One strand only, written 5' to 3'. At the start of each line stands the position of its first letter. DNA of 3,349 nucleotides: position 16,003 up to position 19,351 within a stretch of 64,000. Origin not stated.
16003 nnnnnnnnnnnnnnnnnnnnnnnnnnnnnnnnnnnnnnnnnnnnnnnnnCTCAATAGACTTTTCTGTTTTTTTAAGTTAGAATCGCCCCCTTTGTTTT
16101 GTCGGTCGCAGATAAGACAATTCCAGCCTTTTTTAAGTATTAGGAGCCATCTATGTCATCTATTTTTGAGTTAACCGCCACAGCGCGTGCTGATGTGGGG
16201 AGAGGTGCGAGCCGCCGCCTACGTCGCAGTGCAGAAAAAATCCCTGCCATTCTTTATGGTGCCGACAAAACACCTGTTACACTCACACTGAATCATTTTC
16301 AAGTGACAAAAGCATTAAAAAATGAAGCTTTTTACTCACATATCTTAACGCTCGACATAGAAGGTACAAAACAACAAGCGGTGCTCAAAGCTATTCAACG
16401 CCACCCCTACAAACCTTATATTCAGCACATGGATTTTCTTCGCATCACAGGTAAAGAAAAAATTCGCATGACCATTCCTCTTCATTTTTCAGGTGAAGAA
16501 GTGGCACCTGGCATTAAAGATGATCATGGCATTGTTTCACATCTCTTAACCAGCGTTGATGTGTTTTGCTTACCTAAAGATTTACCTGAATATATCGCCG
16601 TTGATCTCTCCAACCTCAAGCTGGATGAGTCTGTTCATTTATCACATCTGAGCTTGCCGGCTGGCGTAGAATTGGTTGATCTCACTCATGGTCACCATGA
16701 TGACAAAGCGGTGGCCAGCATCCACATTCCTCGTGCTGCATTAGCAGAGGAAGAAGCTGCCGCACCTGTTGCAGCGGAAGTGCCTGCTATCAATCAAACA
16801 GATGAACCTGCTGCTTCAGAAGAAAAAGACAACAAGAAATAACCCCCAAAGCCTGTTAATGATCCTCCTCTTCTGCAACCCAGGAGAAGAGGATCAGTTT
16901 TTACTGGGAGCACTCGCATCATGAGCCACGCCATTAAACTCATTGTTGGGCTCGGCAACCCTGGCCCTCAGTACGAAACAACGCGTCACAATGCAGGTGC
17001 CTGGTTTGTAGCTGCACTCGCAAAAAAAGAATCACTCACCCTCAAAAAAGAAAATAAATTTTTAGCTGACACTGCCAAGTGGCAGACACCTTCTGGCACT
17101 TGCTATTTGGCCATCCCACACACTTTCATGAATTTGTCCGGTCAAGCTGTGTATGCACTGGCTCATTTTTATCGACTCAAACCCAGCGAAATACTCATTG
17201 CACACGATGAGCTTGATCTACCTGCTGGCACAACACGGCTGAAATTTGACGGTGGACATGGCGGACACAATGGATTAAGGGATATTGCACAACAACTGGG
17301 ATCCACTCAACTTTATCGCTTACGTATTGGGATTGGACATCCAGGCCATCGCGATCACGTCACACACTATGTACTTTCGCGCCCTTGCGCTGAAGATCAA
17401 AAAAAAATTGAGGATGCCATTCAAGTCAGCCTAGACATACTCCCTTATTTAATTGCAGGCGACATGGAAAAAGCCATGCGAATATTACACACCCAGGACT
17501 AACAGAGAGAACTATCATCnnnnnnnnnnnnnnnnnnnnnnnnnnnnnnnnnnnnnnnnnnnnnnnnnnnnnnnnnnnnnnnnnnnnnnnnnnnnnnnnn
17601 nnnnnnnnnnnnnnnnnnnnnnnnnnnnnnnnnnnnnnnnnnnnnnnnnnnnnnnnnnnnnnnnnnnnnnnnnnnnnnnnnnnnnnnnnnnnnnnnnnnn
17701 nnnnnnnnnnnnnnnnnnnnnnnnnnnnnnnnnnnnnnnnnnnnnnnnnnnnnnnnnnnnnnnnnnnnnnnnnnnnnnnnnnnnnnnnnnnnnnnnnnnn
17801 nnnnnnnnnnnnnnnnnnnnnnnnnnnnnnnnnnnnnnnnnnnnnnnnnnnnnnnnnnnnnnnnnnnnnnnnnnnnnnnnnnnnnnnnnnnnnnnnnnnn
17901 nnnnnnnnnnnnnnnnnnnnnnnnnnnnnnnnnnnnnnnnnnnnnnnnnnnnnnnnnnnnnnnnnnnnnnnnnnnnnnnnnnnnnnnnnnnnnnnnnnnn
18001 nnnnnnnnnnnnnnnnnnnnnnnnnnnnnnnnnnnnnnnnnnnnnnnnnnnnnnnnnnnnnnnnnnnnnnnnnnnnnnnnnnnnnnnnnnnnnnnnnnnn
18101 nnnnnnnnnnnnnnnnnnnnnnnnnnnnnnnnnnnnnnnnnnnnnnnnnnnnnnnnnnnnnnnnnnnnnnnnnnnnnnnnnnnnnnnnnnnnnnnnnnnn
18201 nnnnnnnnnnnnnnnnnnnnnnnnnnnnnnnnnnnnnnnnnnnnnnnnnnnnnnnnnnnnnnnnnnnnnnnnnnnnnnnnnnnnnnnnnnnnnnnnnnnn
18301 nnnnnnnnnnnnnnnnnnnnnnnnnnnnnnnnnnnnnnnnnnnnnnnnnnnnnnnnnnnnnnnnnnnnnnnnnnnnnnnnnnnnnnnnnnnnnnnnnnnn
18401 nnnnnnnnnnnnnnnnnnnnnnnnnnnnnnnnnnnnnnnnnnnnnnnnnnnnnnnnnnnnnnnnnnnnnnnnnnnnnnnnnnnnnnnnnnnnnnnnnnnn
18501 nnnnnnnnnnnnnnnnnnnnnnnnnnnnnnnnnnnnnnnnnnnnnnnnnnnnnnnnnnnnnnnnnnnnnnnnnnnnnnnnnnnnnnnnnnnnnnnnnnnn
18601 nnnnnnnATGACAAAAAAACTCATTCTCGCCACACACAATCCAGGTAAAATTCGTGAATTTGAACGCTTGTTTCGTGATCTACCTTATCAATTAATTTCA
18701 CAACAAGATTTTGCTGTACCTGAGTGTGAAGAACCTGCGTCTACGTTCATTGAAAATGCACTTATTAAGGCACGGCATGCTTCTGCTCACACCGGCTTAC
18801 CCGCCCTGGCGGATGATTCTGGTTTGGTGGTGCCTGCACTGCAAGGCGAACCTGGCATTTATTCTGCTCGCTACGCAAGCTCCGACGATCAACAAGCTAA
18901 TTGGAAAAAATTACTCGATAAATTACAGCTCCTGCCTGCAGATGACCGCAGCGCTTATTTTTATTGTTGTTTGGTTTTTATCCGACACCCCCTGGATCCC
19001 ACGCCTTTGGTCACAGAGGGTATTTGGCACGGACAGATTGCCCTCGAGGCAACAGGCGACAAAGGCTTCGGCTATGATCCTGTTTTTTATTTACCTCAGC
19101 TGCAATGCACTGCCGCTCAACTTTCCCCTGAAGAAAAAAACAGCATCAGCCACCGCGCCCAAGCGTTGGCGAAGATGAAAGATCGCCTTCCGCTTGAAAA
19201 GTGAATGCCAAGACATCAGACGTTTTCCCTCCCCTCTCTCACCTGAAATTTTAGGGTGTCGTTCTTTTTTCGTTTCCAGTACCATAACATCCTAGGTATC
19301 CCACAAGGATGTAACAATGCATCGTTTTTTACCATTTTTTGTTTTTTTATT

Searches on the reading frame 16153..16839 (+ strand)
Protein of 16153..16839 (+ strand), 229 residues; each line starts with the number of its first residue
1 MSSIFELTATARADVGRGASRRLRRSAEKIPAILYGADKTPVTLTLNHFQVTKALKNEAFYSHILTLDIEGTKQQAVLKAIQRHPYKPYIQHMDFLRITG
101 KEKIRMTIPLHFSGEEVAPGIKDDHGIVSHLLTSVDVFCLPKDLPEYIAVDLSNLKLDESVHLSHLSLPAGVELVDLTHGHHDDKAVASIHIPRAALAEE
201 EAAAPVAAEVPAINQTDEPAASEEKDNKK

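Call 92: search_protein_families(library=pfam, proteins=[window:16153-16839:+], max_evalue=0.001)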
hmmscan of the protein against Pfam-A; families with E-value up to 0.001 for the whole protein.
window:16153-16839:+ (229 aa): 2 families
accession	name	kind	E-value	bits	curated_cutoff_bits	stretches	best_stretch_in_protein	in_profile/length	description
PF01386.24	Ribosomal_L25p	-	1.1e-23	83.9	23.6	1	7-95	1-82/82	Ribosomal L25p family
PF14693.11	Ribosomal_TL5_C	-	1.7e-23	83.2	27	1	103-194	1-84/84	Ribosomal protein TL5, C-terminal domain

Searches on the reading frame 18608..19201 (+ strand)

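Call 92: search_protein_families(library=pfam, proteins=[window:18608-19201:+], max_evalue=0.001)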
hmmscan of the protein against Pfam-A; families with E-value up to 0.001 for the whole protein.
window:18608-19201:+ (198 aa): 1 family
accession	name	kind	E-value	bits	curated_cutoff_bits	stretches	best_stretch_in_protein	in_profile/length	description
PF01725.21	Ham1p_like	-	1.3e-63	214.7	22.5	1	5-192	1-185/186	Ham1 family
